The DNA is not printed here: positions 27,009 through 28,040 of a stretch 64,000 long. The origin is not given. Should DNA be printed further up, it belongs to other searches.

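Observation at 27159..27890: Fused MNT-HEPN (nucleotidyltransferase + HEPN) protein embedded in the fbp-fba gluconeogenic operon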

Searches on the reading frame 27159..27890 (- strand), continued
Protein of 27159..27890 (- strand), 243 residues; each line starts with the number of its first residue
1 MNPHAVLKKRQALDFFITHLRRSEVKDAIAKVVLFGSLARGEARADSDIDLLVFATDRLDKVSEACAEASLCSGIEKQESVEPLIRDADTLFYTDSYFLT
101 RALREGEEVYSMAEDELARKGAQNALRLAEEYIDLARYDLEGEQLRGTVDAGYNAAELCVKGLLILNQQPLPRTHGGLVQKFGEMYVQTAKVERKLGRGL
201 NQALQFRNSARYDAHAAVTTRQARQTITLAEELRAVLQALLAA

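Call 12: find_encoding_contigs(protein=P0020, flank=6000, max_places=2)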
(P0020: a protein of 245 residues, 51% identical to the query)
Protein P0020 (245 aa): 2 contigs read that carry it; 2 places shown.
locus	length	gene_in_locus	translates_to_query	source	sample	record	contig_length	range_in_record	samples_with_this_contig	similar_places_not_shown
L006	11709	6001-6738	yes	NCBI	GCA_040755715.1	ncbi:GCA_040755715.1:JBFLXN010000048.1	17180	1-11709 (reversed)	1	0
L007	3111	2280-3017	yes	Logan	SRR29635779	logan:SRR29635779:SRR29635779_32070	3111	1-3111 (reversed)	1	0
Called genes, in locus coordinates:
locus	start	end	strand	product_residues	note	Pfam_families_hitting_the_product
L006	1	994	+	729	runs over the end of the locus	PF02706:Wzz (weak), PF13807:GNVR, PF01656:CbiA (weak), PF09140:MipZ (weak), PF10609:ParA, PF13614:AAA_31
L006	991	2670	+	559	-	PF13620:CarboxypepD_reg, PF13715:CarbopepD_reg_2, PF08308:PEGA (weak), PF13620:CarboxypepD_reg (weak), PF07719:TPR_2 (faint)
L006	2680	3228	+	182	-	PF22461:SLBB_2, PF10531:SLBB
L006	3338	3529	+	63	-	-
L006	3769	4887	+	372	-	PF02350:Epimerase_2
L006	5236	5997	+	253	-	PF00142:Fer4_NifH (weak), PF01656:CbiA, PF02374:ArsA_ATPase (weak), PF06564:CBP_BcsQ, PF09140:MipZ, PF10609:ParA, PF13614:AAA_31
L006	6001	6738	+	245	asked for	PF01909:NTP_transf_2, PF18765:Polbeta, PF05168:HEPN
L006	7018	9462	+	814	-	PF00521:DNA_topoisoIV, PF03989:DNA_gyraseA_C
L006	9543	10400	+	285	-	PF02195:ParB_N, PF17762:HTH_ParB, PF23552:ParB_C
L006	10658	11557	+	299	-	PF01259:SAICAR_synt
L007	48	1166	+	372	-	PF02350:Epimerase_2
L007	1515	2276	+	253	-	PF00142:Fer4_NifH (weak), PF01656:CbiA, PF02374:ArsA_ATPase (weak), PF06564:CBP_BcsQ, PF09140:MipZ, PF10609:ParA, PF13614:AAA_31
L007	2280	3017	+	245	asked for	PF01909:NTP_transf_2, PF18765:Polbeta, PF05168:HEPN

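Call 15: find_related_loci(query=A1, collection=genome_contigs, flank=5000)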
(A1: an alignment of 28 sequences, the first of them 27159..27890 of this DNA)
Query A1 (243 aa) in genome_contigs; peptide patterns used: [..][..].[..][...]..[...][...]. (x = any residue, [..] = any of these).
154 stretches matched a pattern; 102 encode a relative of the query (tblastn E <= 1e-3); the best 80 are kept; 80 distinct loci.
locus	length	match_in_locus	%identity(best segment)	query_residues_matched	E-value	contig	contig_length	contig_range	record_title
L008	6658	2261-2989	97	1-243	1e-156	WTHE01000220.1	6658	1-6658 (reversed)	MAG: Candidatus Binatota bacterium isolate CO36406bin_19 NODE_3541_length_6658_cov_6.731637, whole genome shotgun sequen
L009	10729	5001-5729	97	1-243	2e-156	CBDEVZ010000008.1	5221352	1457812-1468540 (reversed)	MAG: uncultured Candidatus Binatia bacterium isolate 77b99e23-3f9f-49a3-a4d3-93b2c3db3d2d genome assembly, contig: conti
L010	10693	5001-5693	52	8-238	7e-71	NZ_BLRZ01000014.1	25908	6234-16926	Candidatus Hakubella thermalkaliphila strain S34 HKBW3S34_000000000014, whole genome shotgun sequence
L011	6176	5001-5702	49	5-238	2e-68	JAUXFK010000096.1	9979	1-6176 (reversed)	MAG: Deltaproteobacteria bacterium isolate CSMAG_2901 CSMAG_2901_k117_4272035_length_9979_cov_15.0000, whole genome shot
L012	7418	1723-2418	49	1-231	8e-68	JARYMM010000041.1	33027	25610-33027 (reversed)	MAG: Anaerolineae bacterium isolate A05DMB-I-32 NODE_41_length_33027_cov_7.658786, whole genome shotgun sequence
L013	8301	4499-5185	48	9-237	6e-66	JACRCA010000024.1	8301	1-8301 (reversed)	MAG: Deltaproteobacteria bacterium isolate NC_groundwater_1634_Pr3_B-0.1um_51_9 SR-2_scaffold_141_237866, whole genome s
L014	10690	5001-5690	47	8-237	4e-62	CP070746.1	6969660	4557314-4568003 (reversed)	MAG: Desulfobacterales bacterium isolate bin36 chromosome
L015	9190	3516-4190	46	6-230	3e-61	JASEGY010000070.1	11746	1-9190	MAG: bacterium isolate Yes70-08 NODE_70_length_11746_cov_271.595928, whole genome shotgun sequence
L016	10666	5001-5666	48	12-233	2e-60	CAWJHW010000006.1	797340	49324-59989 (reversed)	MAG: uncultured candidate division NC10 bacterium isolate MFD03726.bin.1.177 genome assembly, contig: contig_18821, whol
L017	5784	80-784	43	8-242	3e-60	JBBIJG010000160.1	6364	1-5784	MAG: Caldilineae bacterium isolate BR1F70218_bin_157 NODE_3236_length_6364_cov_3.426534, whole genome shotgun sequence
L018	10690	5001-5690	48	9-241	3e-59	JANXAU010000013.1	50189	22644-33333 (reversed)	MAG: Candidatus Bipolaricaulota bacterium isolate SKYB132 k141_1114, whole genome shotgun sequence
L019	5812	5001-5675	43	9-233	6e-58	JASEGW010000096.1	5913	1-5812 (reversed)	MAG: bacterium isolate Yes70-06 NODE_96_length_5913_cov_15.491294, whole genome shotgun sequence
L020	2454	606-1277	46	8-231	1e-58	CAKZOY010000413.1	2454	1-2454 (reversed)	MAG TPA_asm: uncultured Chloroflexi bacterium isolate SRR5214706_bin.33_CONCOCT_v1.1_MAG genome assembly, contig: ERZ174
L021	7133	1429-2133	43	1-233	9e-58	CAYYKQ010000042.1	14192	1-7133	MAG TPA_asm: uncultured Anaerolineae bacterium isolate binchicken_co349_104 genome assembly, contig: NODE_1268_length_14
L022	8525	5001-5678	45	8-233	3e-56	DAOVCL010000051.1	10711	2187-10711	MAG TPA_asm: Candidatus Zixiibacteriota bacterium isolate CSMAG_1030 CSMAG_1030_k141_812682_length_10711_cov_11.4649, wh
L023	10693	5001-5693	50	8-237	1e-66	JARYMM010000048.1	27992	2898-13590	MAG: Anaerolineae bacterium isolate A05DMB-I-32 NODE_48_length_27992_cov_6.160487, whole genome shotgun sequence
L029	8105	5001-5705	40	8-242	9e-52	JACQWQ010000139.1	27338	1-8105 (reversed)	MAG: Chloroflexi bacterium isolate NC_groundwater_1493_Pr4_B-0.1um_56_6 SR1-18-B1_scaffold_187115, whole genome shotgun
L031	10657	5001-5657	45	12-231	2e-51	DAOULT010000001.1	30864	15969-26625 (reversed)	MAG TPA_asm: Anaerolineae bacterium isolate W31_52 k127_138, whole genome shotgun sequence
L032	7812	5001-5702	42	5-237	2e-51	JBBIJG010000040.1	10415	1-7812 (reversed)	MAG: Caldilineae bacterium isolate BR1F70218_bin_157 NODE_1600_length_10415_cov_3.605502, whole genome shotgun sequence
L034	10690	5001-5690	39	8-240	4e-50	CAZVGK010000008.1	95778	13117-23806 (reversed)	MAG TPA_asm: uncultured Gemmatimonadota bacterium isolate binchicken_co211_282 genome assembly, contig: NODE_78_length_9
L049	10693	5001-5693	40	8-238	1e-46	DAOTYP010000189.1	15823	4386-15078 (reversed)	MAG TPA_asm: Anaerolineae bacterium isolate H27_366 k135_4967033, whole genome shotgun sequence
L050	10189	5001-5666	38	11-233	2e-46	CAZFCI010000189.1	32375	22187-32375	MAG TPA_asm: uncultured Clostridia bacterium isolate SRP231805_co4_28 genome assembly, contig: k141_31749, whole genome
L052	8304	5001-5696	41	8-241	2e-46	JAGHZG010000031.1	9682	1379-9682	MAG: Chloroflexota bacterium isolate 626A.7 NODE_958_length_9682_cov_6.379661, whole genome shotgun sequence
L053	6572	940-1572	42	16-227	2e-45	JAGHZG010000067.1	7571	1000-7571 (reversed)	MAG: Chloroflexota bacterium isolate 626A.7 NODE_1347_length_7571_cov_5.920170, whole genome shotgun sequence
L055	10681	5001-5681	41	10-237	1e-45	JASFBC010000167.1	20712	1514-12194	MAG: Anaerolineae bacterium isolate PO_4 k141_428535, whole genome shotgun sequence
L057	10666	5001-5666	42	16-237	5e-45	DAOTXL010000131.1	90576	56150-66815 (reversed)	MAG TPA_asm: Anaerolineae bacterium isolate H21_249 k133_845559, whole genome shotgun sequence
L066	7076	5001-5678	37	16-242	2e-43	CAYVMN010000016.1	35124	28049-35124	MAG TPA_asm: uncultured Desulfobacteraceae bacterium isolate SRP323688_co1_238 genome assembly, contig: NODE_2188_length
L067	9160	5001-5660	42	23-242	3e-43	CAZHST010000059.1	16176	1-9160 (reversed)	MAG TPA_asm: uncultured bacterium isolate binchicken_co30_163 genome assembly, contig: NODE_2551_length_16176_cov_17.856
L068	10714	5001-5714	38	5-241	3e-43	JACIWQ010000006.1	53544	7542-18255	MAG: Thermoflexales bacterium isolate MAG-30 Thermoflexales_E3_bin20_Scaffold_6, whole genome shotgun sequence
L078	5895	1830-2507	39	16-242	2e-40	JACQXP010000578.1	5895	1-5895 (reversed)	MAG: Candidatus Methylomirabilota bacterium isolate NC_groundwater_1518_Pr4_B-0.1um_67_4 SR1-18-B1_scaffold_763387, whol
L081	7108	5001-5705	38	8-243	5e-40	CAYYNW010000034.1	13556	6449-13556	MAG TPA_asm: uncultured Halobacteria archaeon isolate SRP098346_co1_161 genome assembly, contig: NODE_5278_length_13556_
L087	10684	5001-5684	35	9-239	3e-37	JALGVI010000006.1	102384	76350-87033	MAG: Candidatus Helarchaeota archaeon isolate Meg19_1012_Bin_504 Meg19_1012_Bin_504_scaffold_812, whole genome shotgun s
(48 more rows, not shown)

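Call 19: search_protein_families(library=pfam, proteins=[L023:3913-4950:+, L057:3807-4904:+, L029:3822-4829:+, L052:5742-6989:+, L053:1643-1984:+, L055:3712-4971:+, L021:100-1389:+, L034:4258-4731:+, L023:7998-8987:+, L068:5859-6842:-], max_evalue=0.001)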
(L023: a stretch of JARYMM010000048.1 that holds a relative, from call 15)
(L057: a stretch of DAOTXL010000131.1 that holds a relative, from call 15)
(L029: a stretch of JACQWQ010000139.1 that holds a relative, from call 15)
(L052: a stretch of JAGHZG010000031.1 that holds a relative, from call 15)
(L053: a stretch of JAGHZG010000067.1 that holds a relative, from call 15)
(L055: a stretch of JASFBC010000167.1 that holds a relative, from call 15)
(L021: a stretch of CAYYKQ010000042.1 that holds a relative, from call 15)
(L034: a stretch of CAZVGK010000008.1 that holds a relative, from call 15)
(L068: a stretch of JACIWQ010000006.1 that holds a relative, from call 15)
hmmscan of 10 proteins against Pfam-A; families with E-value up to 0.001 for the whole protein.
L023:3913-4950:+ (345 aa): 5 families
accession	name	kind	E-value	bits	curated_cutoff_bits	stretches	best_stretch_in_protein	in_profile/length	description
PF16363.11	GDP_Man_Dehyd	-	5.3e-137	457.2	27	1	21-325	1-332/332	GDP-mannose 4,6 dehydratase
PF01370.27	Epimerase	-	2.8e-73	246.7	20.9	1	20-258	1-240/240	NAD dependent epimerase/dehydratase family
PF04321.23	RmlD_sub_bind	-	1.4e-09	37.9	27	1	19-193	2-155/287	RmlD substrate binding domain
PF05368.20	NmrA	-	0.00014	22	27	1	19-85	4-69/298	NmrA-like family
PF13460.12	NAD_binding_10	-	0.00082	19.7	27.2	0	24-85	1-60/184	NAD(P)H-binding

L057:3807-4904:+ (365 aa): 5 families
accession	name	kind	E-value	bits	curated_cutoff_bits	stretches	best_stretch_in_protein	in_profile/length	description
PF16363.11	GDP_Man_Dehyd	-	5.6e-133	443.9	27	1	36-340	1-332/332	GDP-mannose 4,6 dehydratase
PF01370.27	Epimerase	-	5.5e-69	232.7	20.9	1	35-273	1-240/240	NAD dependent epimerase/dehydratase family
PF04321.23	RmlD_sub_bind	-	2e-08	34.1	27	1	34-183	2-130/287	RmlD substrate binding domain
PF05368.20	NmrA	-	9.7e-06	25.8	27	1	31-98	1-67/298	NmrA-like family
PF13460.12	NAD_binding_10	-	0.00033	21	27.2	1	39-95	1-55/184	NAD(P)H-binding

L029:3822-4829:+ (335 aa): 2 families
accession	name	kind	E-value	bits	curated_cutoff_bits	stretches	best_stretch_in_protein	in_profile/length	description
PF02800.25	Gp_dh_C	-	2.6e-69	232.3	24.4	1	157-313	1-158/158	Glyceraldehyde 3-phosphate dehydrogenase, C-terminal domain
PF00044.30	Gp_dh_N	-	3.6e-37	127.1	31.7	1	3-102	2-100/101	Glyceraldehyde 3-phosphate dehydrogenase, NAD binding domain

L052:5742-6989:+ (415 aa): 1 family
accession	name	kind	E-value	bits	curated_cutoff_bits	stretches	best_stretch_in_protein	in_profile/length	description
PF00162.24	PGK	-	2e-163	544.3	27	1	26-404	1-379/379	Phosphoglycerate kinase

L053:1643-1984:+ (113 aa): 2 families
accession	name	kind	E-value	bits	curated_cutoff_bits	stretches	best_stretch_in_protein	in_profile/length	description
PF01230.28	HIT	-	1.5e-27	96.6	21.5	1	11-107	1-97/98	HIT domain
PF11969.13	DcpS_C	-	4.3e-24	85.6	24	1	4-104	2-101/114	Scavenger mRNA decapping enzyme C-term binding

L055:3712-4971:+ (419 aa): 3 families
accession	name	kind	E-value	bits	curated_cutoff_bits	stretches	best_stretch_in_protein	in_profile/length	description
PF00919.26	UPF0004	-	4.3e-24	84.8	27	1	4-92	2-91/98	Uncharacterized protein family UPF0004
PF04055.27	Radical_SAM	-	1.5e-19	71.2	29.5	1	135-305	1-165/166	Radical SAM superfamily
PF10025.14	DUF2267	-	0.00047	20.8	29.8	0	252-308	25-76/122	Uncharacterized conserved protein (DUF2267)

L021:100-1389:+ (429 aa): 1 family
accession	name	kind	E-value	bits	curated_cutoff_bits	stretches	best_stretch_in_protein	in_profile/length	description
PF01933.23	CofD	-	3.6e-105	351.7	30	1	118-371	1-252/290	2-phospho-L-lactate transferase CofD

L034:4258-4731:+ (157 aa): 2 families
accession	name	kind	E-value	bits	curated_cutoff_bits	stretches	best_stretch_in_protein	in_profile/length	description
PF18765.7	Polbeta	-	3.4e-21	75.6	26.9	1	3-93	1-91/93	Polymerase beta, Nucleotidyltransferase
PF01909.29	NTP_transf_2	-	3.6e-08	34.1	21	1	4-74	3-77/93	Nucleotidyltransferase domain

L023:7998-8987:+ (329 aa): 1 family
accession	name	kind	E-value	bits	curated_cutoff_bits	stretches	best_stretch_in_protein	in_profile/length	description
PF00348.22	polyprenyl_synt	-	2e-70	237.3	27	1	38-279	4-249/251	Polyprenyl synthetase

L068:5859-6842:- (327 aa): 0 families

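Call 24: search_protein_families(library=pfam, alignment_id=A2, max_evalue=0.00001)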
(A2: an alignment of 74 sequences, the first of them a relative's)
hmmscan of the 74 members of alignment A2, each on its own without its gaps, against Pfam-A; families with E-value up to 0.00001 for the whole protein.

A. member 1, L002:4999-5997:+ (332 aa): 2 families
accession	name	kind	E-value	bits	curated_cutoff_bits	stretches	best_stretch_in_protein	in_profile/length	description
PF00316.25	FBPase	-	5.6e-61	205.9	34.8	1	6-197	1-191/191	Fructose-1-6-bisphosphatase, N-terminal domain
PF18913.5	FBPase_C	-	3.2e-47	159.9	27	1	201-331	1-126/127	Fructose-1-6-bisphosphatase, C-terminal domain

B. families by the number of members that match (of 74 scanned): 86 families (the first 25 are shown)
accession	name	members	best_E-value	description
PF02800.25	Gp_dh_C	7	1.5e-70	Glyceraldehyde 3-phosphate dehydrogenase, C-terminal domain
PF00044.30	Gp_dh_N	7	1.5e-37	Glyceraldehyde 3-phosphate dehydrogenase, NAD binding domain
PF16363.11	GDP_Man_Dehyd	5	5.4e-139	GDP-mannose 4,6 dehydratase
PF01370.27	Epimerase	5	1.3e-73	NAD dependent epimerase/dehydratase family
PF04321.23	RmlD_sub_bind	5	1.4e-09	RmlD substrate binding domain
PF00316.25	FBPase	4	1.3e-62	Fructose-1-6-bisphosphatase, N-terminal domain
PF18913.5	FBPase_C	4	3.2e-47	Fructose-1-6-bisphosphatase, C-terminal domain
PF04055.27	Radical_SAM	4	2.5e-21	Radical SAM superfamily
PF00919.26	UPF0004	3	4.3e-24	Uncharacterized protein family UPF0004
PF18765.7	Polbeta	3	3.4e-21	Polymerase beta, Nucleotidyltransferase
PF01909.29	NTP_transf_2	3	2.7e-09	Nucleotidyltransferase domain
PF00361.26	Proton_antipo_M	2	3.4e-76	NADH:quinone oxidoreductase/Mrp antiporter, TM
PF00528.27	BPD_transp_1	2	3.7e-42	Binding-protein-dependent transport system inner membrane component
PF13510.11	Fer2_4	2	1.2e-18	2Fe-2S iron-sulfur cluster binding domain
PF05168.19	HEPN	2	8.3e-16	HEPN domain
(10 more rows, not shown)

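Call 25: search_protein_families(library=pfam, alignment_id=A3, max_evalue=0.00001)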
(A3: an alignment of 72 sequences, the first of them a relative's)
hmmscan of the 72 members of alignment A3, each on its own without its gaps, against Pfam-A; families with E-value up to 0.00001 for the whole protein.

A. member 1, L002:6733-7710:+ (325 aa): 1 family
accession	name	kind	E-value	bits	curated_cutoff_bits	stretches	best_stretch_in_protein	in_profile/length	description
PF01791.15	DeoC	-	1.1e-34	120.5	23.8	1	57-304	2-229/229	DeoC/LacD family aldolase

B. families by the number of members that match (of 72 scanned): 73 families (the first 25 are shown)
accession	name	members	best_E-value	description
PF01230.28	HIT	6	3.5e-28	HIT domain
PF11969.13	DcpS_C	6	9e-26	Scavenger mRNA decapping enzyme C-term binding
PF00162.24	PGK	5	1.7e-169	Phosphoglycerate kinase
PF01791.15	DeoC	4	8.6e-37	DeoC/LacD family aldolase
PF02878.22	PGM_PMM_I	3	6.5e-40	Phosphoglucomutase/phosphomannomutase, alpha/beta/alpha domain I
PF02880.22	PGM_PMM_III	3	8e-27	Phosphoglucomutase/phosphomannomutase, alpha/beta/alpha domain III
PF02879.22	PGM_PMM_II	3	2.3e-20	Phosphoglucomutase/phosphomannomutase, alpha/beta/alpha domain II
PF18765.7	Polbeta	3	1.8e-18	Polymerase beta, Nucleotidyltransferase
PF00408.26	PGM_PMM_IV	3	1.8e-10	Phosphoglucomutase/phosphomannomutase, C-terminal domain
PF00361.26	Proton_antipo_M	2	3.5e-73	NADH:quinone oxidoreductase/Mrp antiporter, TM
PF13489.12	Methyltransf_23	2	1.1e-19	Methyltransferase domain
PF08241.18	Methyltransf_11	2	6.7e-17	Methyltransferase domain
PF13649.12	Methyltransf_25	2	8.1e-16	Methyltransferase domain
PF13847.12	Methyltransf_31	2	4.4e-15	Methyltransferase domain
PF08242.18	Methyltransf_12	2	1.1e-13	Methyltransferase domain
PF01909.29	NTP_transf_2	2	5.4e-10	Nucleotidyltransferase domain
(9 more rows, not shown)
